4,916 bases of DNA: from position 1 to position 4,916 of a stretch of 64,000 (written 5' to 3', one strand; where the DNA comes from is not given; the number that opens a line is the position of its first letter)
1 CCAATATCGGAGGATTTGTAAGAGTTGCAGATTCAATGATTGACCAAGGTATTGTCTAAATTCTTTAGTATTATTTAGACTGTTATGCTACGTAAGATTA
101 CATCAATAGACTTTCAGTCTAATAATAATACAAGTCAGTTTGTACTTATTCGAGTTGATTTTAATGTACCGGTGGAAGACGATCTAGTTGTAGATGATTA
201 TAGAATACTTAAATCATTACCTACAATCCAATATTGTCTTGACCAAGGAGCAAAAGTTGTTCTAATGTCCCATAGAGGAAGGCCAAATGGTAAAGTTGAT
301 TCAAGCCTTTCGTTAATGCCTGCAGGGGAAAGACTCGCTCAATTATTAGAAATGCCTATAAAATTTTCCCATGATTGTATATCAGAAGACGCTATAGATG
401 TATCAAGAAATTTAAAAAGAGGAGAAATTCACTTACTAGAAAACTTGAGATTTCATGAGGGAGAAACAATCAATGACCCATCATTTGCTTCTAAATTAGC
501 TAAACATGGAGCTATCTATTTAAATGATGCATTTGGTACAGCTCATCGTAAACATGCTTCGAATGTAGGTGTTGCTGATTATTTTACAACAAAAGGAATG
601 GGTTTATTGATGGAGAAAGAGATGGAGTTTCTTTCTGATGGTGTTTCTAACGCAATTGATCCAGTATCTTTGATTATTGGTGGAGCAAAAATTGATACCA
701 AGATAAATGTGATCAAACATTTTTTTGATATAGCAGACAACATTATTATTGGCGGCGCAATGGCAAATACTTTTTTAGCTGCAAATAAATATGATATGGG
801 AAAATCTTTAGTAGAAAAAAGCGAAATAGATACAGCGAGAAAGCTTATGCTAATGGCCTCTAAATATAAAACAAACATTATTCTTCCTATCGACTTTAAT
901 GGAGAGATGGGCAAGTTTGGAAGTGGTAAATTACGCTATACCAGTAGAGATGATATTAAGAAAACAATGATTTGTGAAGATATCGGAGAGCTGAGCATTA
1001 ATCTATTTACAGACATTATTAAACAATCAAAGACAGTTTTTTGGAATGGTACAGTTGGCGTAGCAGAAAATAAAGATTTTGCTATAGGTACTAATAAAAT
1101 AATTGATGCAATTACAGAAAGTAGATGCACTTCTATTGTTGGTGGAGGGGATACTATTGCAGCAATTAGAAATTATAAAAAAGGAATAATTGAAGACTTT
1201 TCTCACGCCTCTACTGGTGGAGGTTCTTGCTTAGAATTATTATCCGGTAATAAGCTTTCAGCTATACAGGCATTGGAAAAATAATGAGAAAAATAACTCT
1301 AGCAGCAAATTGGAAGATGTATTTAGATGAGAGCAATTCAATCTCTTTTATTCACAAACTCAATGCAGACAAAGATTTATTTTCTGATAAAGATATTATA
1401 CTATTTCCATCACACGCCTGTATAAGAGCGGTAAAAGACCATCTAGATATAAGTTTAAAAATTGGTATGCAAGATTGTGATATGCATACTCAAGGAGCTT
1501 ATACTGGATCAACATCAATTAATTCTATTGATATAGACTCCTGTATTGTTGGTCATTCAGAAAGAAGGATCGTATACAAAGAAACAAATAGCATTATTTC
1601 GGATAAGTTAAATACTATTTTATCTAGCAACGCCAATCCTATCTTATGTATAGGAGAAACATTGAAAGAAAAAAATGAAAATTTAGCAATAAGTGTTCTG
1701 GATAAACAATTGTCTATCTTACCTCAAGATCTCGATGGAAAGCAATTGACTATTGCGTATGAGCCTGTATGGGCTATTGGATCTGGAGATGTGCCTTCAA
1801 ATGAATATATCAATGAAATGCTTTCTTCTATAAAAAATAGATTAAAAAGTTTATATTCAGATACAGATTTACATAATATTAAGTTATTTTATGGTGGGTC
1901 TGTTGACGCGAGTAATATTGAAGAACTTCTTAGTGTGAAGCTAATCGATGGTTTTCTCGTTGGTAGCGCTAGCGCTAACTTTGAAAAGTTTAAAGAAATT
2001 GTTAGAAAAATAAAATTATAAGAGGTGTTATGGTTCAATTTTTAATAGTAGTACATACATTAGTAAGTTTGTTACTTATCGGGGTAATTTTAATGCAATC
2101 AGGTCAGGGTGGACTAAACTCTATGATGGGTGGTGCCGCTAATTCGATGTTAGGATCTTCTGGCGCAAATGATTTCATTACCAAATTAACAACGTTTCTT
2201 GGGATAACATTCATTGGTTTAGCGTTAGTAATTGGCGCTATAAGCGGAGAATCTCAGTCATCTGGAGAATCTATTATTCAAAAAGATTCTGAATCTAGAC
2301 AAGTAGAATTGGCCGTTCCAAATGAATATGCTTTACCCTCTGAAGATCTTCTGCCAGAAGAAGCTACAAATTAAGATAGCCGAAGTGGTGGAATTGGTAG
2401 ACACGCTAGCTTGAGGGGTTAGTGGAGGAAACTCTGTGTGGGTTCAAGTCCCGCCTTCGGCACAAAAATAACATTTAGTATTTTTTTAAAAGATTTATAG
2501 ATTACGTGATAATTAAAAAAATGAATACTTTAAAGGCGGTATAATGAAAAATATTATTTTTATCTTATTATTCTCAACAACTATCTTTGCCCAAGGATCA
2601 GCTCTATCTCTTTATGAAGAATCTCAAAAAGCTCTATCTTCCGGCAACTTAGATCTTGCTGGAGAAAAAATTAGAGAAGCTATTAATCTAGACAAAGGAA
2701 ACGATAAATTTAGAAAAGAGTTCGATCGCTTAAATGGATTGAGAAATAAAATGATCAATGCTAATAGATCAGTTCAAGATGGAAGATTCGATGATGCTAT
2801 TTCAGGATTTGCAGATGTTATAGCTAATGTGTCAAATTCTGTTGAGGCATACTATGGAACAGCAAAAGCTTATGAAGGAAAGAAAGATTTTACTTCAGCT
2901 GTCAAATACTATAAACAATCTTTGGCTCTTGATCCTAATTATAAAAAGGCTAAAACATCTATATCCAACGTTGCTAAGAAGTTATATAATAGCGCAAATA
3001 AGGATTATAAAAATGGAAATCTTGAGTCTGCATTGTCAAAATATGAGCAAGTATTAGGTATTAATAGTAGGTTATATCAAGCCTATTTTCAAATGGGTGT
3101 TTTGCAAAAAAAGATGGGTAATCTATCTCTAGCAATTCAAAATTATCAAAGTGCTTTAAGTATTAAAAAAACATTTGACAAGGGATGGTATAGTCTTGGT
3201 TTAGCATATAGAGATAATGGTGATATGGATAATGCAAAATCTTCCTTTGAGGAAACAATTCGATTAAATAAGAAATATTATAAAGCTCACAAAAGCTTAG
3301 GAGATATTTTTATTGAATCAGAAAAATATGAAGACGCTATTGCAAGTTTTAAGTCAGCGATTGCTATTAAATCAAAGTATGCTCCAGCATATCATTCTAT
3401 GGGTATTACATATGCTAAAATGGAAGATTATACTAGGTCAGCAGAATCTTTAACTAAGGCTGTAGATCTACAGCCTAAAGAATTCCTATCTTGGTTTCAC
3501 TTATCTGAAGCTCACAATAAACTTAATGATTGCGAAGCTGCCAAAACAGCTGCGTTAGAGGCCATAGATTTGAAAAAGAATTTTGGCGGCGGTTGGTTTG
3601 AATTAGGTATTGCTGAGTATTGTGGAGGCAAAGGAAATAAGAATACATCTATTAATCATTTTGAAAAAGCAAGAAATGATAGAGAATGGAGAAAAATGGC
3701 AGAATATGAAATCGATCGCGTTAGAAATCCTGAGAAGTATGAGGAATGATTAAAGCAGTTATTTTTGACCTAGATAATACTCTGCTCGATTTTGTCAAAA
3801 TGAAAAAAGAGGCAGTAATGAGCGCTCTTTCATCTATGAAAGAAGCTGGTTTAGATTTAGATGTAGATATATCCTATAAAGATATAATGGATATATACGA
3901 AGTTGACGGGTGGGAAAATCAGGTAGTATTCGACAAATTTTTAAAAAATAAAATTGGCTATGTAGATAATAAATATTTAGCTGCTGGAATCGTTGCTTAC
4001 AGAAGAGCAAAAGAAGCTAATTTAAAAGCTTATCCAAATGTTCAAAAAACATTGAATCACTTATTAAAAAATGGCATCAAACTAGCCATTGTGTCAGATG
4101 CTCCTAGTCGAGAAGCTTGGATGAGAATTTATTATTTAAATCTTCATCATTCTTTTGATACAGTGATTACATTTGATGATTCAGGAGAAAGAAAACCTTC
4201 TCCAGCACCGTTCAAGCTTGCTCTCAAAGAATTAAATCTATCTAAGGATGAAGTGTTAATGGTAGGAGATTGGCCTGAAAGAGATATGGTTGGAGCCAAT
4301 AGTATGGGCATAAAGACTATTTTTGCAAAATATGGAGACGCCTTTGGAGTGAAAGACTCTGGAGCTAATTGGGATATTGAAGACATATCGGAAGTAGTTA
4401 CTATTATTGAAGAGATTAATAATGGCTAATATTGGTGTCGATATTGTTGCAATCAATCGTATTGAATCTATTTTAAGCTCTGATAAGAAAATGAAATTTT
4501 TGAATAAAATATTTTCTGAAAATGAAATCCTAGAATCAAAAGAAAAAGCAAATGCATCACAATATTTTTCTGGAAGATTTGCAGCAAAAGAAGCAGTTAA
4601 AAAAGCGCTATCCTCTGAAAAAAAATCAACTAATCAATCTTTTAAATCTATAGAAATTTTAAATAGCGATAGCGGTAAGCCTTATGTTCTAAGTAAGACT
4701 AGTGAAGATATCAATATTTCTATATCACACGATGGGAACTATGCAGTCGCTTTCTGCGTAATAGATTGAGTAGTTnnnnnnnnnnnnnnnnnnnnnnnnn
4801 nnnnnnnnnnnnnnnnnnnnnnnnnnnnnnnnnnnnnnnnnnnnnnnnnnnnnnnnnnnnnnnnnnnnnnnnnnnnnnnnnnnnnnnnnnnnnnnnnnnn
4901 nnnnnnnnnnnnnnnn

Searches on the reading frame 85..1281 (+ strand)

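Call 61: search_protein_families(library=pfam, proteins=[window:85-1281:+], max_evalue=0.00001)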
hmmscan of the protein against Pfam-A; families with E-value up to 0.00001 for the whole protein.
window:85-1281:+ (399 aa): 1 family
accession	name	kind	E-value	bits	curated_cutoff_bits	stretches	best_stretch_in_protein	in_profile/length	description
PF00162.24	PGK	-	5.8e-127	424.2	27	1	17-388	8-378/379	Phosphoglycerate kinase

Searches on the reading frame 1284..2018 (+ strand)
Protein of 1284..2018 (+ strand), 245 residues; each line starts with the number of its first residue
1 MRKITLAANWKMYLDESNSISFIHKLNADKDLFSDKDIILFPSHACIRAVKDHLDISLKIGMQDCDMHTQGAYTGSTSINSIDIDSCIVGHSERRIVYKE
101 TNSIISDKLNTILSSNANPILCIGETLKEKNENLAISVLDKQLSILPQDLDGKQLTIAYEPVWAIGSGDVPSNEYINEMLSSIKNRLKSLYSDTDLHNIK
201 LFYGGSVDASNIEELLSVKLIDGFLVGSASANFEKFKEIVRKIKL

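Call 61: search_protein_families(library=pfam, proteins=[window:1284-2018:+], max_evalue=0.00001)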
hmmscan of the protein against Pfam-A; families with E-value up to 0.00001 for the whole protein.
window:1284-2018:+ (245 aa): 1 family
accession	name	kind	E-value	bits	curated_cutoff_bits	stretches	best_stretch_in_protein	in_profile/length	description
PF00121.24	TIM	-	1.1e-66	225.3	20.1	1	6-242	3-244/245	Triosephosphate isomerase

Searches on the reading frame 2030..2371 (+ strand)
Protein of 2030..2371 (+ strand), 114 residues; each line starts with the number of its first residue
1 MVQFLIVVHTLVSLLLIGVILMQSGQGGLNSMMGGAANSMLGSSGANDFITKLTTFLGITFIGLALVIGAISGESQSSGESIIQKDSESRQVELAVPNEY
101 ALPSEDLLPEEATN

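Call 61: search_protein_families(library=pfam, proteins=[window:2030-2371:+], max_evalue=0.00001)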
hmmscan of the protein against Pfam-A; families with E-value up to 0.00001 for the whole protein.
window:2030-2371:+ (114 aa): 1 family
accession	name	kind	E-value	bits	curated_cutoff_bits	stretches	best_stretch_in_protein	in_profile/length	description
PF03840.19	SecG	-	2.1e-16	60.2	29.2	1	4-70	1-69/70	Preprotein translocase SecG subunit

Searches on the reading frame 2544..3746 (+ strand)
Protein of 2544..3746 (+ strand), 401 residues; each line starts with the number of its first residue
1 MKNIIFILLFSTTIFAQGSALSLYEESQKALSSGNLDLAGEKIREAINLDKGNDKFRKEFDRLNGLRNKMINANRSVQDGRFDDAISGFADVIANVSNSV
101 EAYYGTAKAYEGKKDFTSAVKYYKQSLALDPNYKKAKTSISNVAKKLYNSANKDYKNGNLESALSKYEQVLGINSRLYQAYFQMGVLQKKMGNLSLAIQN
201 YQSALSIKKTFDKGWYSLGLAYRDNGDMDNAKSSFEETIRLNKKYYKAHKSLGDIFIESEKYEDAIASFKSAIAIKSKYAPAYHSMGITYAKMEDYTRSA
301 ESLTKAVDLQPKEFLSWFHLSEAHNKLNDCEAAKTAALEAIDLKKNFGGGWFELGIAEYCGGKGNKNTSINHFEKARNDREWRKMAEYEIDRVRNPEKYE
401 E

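Call 61: search_protein_families(library=pfam, proteins=[window:2544-3746:+], max_evalue=0.00001)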
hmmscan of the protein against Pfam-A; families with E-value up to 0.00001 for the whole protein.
window:2544-3746:+ (401 aa): 18 families
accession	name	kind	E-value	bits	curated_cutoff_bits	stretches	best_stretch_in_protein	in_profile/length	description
PF07719.23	TPR_2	-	8.8e-32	107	27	1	101-133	2-34/34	Tetratricopeptide repeat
PF00515.34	TPR_1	-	4e-31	106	27.8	1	101-133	2-34/34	Tetratricopeptide repeat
PF13181.12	TPR_8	-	3.2e-30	102.1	25.7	0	214-244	3-33/34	Tetratricopeptide repeat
PF13414.12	TPR_11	-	2.2e-28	98.1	26.8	2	253-293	1-41/42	TPR repeat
PF13432.12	TPR_16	-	3.7e-26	91.6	32.7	2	216-278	1-63/65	Tetratricopeptide repeat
PF13424.12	TPR_12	-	2e-20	73.2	30.1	0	215-276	6-75/77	Tetratricopeptide repeat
PF13176.12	TPR_7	-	3e-19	67.8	27.9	0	248-276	1-29/36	Tetratricopeptide repeat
PF14559.12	TPR_19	-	4.3e-17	62.6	25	0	224-285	3-63/68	Tetratricopeptide repeat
PF13431.12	TPR_17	-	2.5e-16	58.9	24.4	0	201-231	2-32/34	Tetratricopeptide repeat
PF13174.12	TPR_6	-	2.7e-14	53.2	26.3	0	101-132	1-32/33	Tetratricopeptide repeat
PF13428.12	TPR_14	-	3.1e-13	49.4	23.5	0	101-134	2-35/44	Tetratricopeptide repeat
PF25063.1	ARM_TT21_C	-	2.4e-11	44.3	35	1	66-209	23-160/209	Tetratricopeptide repeat protein 21 C-terminal ARM domain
PF25064.1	ARM_TT21_5th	-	7.5e-10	39.6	27.8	0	293-389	14-111/117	TT21 fifth ARM repeats domain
PF24575.1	TPR_Slam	-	6.7e-09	36.6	35.2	0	165-235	36-104/104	Surface lipoprotein assembly modifier, N-terminal TPR repeats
PF13374.12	TPR_10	-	1.5e-08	34.8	27.5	0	218-244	8-34/42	Tetratricopeptide repeat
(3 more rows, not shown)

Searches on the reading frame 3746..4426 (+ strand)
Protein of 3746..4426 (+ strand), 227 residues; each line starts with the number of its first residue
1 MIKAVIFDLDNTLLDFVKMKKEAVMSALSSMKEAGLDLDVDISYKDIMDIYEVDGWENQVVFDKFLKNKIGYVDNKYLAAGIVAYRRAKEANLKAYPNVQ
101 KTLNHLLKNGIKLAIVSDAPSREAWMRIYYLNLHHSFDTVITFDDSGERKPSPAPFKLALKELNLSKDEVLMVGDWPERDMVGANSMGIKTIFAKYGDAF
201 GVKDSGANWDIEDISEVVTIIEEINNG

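Call 61: search_protein_families(library=pfam, proteins=[window:3746-4426:+], max_evalue=0.00001)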
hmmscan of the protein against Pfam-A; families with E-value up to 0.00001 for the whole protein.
window:3746-4426:+ (227 aa): 3 families
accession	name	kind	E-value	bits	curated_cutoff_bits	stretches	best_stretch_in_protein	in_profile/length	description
PF13419.12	HAD_2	-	5.3e-31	108.5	23.8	1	5-193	1-177/178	Haloacid dehalogenase-like hydrolase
PF00702.32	Hydrolase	-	1.8e-27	97.4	26.4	1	2-188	1-191/191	haloacid dehalogenase-like hydrolase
PF13242.12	Hydrolase_like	-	4.4e-11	43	22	1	149-197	3-51/75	HAD-hyrolase-like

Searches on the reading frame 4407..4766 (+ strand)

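Call 61: search_protein_families(library=pfam, proteins=[window:4407-4766:+], max_evalue=0.00001)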
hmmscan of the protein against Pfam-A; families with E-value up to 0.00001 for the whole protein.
window:4407-4766:+ (120 aa): 1 family
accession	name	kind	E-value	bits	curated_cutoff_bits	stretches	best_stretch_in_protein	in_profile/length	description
PF01648.25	ACPS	-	2.7e-17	63.2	25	1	9-117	2-111/111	4'-phosphopantetheinyl transferase superfamily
